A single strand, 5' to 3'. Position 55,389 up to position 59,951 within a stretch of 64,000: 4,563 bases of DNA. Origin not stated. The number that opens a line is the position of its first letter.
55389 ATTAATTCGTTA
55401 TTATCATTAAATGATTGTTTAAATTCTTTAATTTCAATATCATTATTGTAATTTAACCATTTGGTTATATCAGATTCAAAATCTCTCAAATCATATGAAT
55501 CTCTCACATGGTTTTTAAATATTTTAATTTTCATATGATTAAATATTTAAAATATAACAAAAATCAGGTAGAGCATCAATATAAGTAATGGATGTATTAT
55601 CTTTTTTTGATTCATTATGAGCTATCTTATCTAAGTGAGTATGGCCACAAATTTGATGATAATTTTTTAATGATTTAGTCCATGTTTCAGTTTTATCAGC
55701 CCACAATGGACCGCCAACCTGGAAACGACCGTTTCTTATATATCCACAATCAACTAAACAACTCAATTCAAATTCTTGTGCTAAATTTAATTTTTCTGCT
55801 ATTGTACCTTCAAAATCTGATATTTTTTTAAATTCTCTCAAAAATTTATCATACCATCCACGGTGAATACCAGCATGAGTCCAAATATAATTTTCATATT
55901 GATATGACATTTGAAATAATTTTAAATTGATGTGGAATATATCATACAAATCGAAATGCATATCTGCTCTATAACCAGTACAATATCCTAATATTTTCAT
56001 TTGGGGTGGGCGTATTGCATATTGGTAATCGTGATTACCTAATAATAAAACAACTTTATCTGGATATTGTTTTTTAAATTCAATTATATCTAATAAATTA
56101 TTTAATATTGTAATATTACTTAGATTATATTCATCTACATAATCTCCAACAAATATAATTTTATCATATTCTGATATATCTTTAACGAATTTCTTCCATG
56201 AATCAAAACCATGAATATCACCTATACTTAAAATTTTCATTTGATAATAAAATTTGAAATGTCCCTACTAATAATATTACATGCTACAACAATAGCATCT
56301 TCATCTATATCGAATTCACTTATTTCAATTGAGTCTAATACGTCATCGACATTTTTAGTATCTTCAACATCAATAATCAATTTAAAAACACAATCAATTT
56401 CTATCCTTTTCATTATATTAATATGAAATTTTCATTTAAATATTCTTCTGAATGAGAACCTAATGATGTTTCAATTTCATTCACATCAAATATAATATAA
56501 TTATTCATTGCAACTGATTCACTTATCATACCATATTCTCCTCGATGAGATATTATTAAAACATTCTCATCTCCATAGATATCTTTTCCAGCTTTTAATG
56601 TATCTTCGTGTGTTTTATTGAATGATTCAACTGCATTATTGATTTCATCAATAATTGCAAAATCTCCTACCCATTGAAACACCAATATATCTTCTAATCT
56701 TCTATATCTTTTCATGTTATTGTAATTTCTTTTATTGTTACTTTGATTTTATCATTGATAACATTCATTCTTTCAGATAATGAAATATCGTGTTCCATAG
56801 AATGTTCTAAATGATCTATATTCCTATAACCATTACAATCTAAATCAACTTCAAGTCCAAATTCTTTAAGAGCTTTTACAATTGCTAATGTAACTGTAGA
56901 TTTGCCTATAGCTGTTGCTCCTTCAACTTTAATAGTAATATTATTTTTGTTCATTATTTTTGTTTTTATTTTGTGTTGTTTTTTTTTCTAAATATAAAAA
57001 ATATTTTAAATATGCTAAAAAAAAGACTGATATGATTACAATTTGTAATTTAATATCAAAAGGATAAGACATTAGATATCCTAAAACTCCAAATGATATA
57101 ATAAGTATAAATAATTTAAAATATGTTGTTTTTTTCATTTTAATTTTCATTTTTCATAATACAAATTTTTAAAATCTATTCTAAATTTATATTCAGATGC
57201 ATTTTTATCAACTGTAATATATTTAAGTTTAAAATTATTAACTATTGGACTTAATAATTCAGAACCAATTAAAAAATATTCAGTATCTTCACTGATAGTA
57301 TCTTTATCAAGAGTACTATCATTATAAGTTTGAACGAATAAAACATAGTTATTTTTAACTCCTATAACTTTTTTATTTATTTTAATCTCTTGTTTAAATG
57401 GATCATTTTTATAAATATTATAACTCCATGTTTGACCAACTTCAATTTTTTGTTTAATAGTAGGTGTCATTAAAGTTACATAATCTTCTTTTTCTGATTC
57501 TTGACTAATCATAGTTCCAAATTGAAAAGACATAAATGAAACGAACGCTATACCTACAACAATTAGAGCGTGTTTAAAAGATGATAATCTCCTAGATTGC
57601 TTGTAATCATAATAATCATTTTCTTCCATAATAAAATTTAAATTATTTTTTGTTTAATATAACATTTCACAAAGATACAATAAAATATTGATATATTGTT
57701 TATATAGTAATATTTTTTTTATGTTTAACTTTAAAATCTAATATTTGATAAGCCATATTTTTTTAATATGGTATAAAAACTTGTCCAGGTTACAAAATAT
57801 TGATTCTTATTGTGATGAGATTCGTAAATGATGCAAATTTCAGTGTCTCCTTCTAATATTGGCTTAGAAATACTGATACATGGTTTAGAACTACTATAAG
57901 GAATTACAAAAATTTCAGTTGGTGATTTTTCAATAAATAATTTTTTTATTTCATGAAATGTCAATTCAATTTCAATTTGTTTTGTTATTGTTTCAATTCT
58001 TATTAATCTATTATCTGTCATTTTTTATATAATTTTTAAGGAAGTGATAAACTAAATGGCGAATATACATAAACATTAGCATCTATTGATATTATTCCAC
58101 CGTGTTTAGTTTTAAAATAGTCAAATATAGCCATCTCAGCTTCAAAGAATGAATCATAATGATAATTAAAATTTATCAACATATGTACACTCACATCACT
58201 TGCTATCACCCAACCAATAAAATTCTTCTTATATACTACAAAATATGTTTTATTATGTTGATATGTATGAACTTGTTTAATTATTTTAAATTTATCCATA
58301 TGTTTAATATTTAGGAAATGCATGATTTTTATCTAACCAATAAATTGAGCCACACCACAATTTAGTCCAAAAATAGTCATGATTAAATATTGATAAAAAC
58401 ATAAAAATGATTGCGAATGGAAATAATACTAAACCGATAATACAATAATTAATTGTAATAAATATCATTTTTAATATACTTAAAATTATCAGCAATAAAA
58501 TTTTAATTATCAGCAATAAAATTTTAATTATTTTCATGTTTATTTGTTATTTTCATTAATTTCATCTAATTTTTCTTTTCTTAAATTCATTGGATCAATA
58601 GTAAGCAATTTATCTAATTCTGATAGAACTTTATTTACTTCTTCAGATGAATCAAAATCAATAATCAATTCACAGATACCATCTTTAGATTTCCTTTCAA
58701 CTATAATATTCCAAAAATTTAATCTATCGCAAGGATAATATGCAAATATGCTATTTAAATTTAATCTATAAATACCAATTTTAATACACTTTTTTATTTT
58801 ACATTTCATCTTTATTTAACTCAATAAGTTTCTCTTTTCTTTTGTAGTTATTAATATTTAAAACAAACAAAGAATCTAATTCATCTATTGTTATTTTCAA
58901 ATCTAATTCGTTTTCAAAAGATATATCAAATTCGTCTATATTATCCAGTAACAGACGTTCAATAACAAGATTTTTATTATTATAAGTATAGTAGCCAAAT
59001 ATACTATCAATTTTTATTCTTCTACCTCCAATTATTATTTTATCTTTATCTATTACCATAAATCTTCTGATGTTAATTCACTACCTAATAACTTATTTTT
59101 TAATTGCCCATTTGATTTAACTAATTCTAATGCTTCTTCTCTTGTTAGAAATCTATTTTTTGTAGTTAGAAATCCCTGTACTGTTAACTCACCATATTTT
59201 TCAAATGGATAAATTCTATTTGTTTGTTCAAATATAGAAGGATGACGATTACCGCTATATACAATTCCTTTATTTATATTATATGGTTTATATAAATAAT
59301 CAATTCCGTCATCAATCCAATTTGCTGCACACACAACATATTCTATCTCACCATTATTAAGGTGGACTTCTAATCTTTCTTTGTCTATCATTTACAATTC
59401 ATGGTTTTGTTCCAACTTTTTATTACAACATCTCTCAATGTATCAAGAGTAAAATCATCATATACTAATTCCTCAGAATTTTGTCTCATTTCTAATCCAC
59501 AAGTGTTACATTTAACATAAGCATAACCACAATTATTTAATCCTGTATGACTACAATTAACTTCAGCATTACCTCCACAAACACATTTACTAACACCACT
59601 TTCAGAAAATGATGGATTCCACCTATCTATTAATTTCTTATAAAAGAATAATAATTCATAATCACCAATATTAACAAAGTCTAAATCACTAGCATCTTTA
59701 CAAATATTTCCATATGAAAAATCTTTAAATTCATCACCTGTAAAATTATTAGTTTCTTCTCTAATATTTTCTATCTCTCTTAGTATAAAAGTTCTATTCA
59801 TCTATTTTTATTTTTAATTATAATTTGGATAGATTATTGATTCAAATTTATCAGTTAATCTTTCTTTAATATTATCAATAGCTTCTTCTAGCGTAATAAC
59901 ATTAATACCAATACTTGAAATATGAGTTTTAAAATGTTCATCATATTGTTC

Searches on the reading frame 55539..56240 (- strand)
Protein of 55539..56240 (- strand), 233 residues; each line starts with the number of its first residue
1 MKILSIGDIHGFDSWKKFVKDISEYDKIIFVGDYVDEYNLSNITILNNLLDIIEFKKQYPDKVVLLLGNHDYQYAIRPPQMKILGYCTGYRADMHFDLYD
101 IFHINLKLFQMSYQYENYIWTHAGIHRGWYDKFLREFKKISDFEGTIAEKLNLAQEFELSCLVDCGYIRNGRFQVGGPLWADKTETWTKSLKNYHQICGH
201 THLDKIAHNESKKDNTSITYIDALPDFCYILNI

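Call 50: search_protein_families(library=pfam, proteins=[window:55539-56240:-], max_evalue=0.1)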
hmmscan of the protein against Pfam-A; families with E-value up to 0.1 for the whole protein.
window:55539-56240:- (233 aa): 2 families
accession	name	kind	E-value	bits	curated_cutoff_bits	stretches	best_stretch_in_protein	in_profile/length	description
PF00149.33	Metallophos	-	2.5e-11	44.8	21.5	1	1-202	1-189/191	Calcineurin-like phosphoesterase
PF12850.12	Metallophos_2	-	2e-06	28.3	27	1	1-71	1-59/154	Calcineurin-like phosphoesterase superfamily domain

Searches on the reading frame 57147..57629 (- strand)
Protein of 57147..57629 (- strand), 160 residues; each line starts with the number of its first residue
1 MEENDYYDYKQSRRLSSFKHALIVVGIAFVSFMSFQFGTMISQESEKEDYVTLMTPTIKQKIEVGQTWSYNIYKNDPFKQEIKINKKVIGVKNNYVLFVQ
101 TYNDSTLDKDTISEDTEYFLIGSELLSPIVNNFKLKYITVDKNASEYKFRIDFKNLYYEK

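Call 60: search_protein_families(library=pfam, proteins=[window:57147-57629:-], max_evalue=0.1)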
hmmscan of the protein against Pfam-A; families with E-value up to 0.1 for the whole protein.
window:57147-57629:- (160 aa): 2 families
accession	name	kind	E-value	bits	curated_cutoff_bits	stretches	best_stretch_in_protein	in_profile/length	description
PF23650.1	DUF7148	-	0.0039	17.9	27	0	32-115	23-103/121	Domain of unknown function (DUF7148)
PF07972.16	Flavodoxin_NdrI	-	0.053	14.1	27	0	79-120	23-63/120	NrdI Flavodoxin like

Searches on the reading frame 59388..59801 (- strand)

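Call 60: search_protein_families(library=pfam, proteins=[window:59388-59801:-], max_evalue=0.1)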
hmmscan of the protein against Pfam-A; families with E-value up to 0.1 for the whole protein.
window:59388-59801:- (137 aa): 1 family
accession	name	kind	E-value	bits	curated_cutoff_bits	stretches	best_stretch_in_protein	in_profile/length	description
PF14354.12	Lar_restr_allev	-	0.0045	17.7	28.6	1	74-132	8-56/58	Restriction alleviation protein Lar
